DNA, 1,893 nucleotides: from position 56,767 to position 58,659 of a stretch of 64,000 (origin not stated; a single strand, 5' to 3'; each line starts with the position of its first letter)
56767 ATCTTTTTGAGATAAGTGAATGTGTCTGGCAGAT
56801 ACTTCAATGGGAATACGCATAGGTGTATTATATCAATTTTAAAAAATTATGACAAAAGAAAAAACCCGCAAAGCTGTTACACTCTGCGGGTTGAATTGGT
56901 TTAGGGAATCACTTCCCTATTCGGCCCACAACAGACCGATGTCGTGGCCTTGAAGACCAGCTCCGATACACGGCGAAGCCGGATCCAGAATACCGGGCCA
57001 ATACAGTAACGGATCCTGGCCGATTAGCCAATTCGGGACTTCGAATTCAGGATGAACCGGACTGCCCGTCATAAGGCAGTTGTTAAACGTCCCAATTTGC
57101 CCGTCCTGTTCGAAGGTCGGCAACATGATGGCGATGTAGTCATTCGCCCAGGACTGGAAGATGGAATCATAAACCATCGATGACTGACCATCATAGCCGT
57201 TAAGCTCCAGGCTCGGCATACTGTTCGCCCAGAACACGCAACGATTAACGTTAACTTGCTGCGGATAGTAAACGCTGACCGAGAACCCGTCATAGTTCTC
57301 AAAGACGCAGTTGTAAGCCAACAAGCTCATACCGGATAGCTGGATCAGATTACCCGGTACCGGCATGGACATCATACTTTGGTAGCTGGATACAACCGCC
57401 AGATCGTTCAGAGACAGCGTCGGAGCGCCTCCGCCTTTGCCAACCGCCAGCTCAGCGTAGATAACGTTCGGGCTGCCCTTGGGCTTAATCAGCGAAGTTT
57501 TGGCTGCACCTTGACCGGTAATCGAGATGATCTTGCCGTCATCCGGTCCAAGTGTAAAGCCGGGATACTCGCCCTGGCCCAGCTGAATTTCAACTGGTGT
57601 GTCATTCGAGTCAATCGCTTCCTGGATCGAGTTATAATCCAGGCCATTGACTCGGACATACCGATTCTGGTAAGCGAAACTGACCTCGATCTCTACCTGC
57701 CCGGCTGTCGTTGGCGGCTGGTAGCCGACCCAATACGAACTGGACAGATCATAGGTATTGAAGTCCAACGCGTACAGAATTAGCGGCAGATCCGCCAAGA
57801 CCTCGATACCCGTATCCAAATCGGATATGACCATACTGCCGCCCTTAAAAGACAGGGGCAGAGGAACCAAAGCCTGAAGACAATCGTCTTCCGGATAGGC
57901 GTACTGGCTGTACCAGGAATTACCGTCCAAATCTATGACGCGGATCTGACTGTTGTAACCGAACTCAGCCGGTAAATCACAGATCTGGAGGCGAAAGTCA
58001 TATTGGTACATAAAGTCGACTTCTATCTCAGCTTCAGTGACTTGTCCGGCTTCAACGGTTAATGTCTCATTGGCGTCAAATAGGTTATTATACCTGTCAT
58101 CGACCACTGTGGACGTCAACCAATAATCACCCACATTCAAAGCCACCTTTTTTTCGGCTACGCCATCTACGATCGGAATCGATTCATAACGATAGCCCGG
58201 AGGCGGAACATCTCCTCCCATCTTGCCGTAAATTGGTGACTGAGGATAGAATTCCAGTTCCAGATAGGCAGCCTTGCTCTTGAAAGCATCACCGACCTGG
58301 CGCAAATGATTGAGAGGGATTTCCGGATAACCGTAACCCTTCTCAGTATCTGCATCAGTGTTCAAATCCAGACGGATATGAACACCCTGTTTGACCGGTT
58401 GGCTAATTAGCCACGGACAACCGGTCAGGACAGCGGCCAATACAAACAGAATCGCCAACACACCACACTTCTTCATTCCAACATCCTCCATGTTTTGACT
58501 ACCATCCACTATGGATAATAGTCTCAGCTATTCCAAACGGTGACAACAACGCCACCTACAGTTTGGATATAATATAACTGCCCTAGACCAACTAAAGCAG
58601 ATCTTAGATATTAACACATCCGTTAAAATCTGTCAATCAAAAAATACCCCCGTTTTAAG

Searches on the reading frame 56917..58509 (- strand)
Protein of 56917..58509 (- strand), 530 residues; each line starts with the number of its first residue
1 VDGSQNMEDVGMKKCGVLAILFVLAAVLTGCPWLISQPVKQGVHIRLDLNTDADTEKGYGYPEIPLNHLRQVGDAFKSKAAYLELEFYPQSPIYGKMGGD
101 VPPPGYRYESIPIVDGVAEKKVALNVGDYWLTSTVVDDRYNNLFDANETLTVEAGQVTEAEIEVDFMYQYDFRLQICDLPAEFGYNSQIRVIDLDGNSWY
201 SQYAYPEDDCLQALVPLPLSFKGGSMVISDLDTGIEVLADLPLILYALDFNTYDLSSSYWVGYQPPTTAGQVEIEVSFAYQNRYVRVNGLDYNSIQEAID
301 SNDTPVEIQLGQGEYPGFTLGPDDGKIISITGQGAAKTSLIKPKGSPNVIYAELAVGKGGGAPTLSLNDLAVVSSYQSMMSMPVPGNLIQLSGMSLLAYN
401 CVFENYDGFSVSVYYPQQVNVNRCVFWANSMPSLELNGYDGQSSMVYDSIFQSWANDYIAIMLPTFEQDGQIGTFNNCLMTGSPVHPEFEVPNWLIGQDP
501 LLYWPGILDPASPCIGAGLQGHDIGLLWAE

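Call 46: search_protein_families(library=pfam, proteins=[window:56917-58509:-], max_evalue=0.00001)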
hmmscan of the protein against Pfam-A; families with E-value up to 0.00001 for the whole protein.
window:56917-58509:- (530 aa): 0 families

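Call 73: find_homologous_proteins(query=window:56917-58509:-, max_evalue=0.001)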
Query window:56917-58509:- (530 aa): 1 proteins with E <= 0.001 among 8000 candidates.
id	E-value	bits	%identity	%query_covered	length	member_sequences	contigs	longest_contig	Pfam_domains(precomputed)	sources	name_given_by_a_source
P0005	0.0e+0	1202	100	98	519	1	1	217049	-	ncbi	-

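Call 96: search_protein_families(library=phrogs, proteins=[window:56917-58509:-], max_evalue=0.01)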
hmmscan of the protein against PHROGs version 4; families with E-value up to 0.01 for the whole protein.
window:56917-58509:- (530 aa): 0 families
